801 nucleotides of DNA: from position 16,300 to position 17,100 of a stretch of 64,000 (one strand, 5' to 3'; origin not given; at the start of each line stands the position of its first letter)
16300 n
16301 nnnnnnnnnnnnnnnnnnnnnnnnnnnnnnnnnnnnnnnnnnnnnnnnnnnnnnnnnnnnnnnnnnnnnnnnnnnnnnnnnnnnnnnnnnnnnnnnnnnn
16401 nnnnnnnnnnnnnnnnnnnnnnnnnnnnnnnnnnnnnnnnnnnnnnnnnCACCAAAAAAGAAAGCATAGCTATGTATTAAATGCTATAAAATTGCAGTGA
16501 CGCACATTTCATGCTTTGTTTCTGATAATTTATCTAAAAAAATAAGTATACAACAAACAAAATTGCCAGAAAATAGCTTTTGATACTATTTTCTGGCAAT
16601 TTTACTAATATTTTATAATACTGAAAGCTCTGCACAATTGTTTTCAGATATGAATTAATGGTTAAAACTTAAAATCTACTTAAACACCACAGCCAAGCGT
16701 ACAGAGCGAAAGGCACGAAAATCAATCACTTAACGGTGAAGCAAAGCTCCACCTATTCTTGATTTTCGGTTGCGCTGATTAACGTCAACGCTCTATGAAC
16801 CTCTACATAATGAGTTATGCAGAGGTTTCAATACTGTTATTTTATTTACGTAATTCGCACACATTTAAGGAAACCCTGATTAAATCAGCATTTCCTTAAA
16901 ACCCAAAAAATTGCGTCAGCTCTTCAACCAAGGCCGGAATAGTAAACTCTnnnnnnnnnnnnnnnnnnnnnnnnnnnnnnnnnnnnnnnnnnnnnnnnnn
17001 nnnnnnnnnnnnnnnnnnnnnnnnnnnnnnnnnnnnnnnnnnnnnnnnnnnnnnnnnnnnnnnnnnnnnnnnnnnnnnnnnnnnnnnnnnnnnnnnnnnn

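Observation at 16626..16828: Second copy of the structured module shows compensatory base changes, suggesting a functional RNA or DNA structure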

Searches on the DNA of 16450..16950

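Call 6: search_rna_families(source=window, start=16450, end=16950, threshold=evalue, max_evalue=10, show_alignments=3)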
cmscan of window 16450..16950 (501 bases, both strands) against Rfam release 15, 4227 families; matches with E-value up to 10: 19.
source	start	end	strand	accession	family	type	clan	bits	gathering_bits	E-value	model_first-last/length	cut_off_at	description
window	16544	16604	-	RF04128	MIR8562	Gene; miRNA;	-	22.4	211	0.062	96-161/242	no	MIR8562 microRNA precursor family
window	16559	16603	+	RF03556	mir-559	Gene; miRNA;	-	21.6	95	0.13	22-70/91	no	mir-559 microRNA precursor family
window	16553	16607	-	RF04255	MIR8001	Gene; miRNA;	-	20.7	90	0.23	1-67/67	no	MIR8001 microRNA precursor family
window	16576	16628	+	RF00527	snoMe28S-G3255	Gene; snRNA; snoRNA; CD-box;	CL00066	20.5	44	6.3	1-84/84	no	Small nucleolar RNA Me28S-Gm3255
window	16545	16619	+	RF04128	MIR8562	Gene; miRNA;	-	19.9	211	0.23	83-162/242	no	MIR8562 microRNA precursor family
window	16641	16702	-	RF01586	snoR09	Gene; snRNA; snoRNA; CD-box;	-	19.6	50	3.8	17-81/84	no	small nucleolar RNA snoR09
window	16559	16603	+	RF04255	MIR8001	Gene; miRNA;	-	18.7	90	0.75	16-50/67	no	MIR8001 microRNA precursor family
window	16554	16608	-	RF03743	MIR7696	Gene; miRNA;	-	18.7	83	0.82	1-88/88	no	MIR7696 microRNA precursor family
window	16554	16608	-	RF03556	mir-559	Gene; miRNA;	-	18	95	1.1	1-91/91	no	mir-559 microRNA precursor family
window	16559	16603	+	RF00920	MIR444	Gene; miRNA;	-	17.5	110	0.64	30-86/116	no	MIR444 microRNA precursor family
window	16550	16612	-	RF04026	mir-8499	Gene; miRNA;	-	16.9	100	1.7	1-77/77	no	mir-8499 microRNA precursor family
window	16560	16602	+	RF03940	MIR9563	Gene; miRNA;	-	16.9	90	2.2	1-127/127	no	MIR9563 microRNA precursor family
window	16551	16607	-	RF03592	mir-2567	Gene; miRNA;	-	16.8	79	3.2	1-83/83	no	mir-2567 microRNA precursor family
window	16593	16695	-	RF01426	snoR126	Gene; snRNA; snoRNA; CD-box;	-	16.1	39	4.1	1-101/101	no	small nucleolar RNA snoR126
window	16492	16600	+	RF01426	snoR126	Gene; snRNA; snoRNA; CD-box;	-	15.1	39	7.4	1-101/101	no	small nucleolar RNA snoR126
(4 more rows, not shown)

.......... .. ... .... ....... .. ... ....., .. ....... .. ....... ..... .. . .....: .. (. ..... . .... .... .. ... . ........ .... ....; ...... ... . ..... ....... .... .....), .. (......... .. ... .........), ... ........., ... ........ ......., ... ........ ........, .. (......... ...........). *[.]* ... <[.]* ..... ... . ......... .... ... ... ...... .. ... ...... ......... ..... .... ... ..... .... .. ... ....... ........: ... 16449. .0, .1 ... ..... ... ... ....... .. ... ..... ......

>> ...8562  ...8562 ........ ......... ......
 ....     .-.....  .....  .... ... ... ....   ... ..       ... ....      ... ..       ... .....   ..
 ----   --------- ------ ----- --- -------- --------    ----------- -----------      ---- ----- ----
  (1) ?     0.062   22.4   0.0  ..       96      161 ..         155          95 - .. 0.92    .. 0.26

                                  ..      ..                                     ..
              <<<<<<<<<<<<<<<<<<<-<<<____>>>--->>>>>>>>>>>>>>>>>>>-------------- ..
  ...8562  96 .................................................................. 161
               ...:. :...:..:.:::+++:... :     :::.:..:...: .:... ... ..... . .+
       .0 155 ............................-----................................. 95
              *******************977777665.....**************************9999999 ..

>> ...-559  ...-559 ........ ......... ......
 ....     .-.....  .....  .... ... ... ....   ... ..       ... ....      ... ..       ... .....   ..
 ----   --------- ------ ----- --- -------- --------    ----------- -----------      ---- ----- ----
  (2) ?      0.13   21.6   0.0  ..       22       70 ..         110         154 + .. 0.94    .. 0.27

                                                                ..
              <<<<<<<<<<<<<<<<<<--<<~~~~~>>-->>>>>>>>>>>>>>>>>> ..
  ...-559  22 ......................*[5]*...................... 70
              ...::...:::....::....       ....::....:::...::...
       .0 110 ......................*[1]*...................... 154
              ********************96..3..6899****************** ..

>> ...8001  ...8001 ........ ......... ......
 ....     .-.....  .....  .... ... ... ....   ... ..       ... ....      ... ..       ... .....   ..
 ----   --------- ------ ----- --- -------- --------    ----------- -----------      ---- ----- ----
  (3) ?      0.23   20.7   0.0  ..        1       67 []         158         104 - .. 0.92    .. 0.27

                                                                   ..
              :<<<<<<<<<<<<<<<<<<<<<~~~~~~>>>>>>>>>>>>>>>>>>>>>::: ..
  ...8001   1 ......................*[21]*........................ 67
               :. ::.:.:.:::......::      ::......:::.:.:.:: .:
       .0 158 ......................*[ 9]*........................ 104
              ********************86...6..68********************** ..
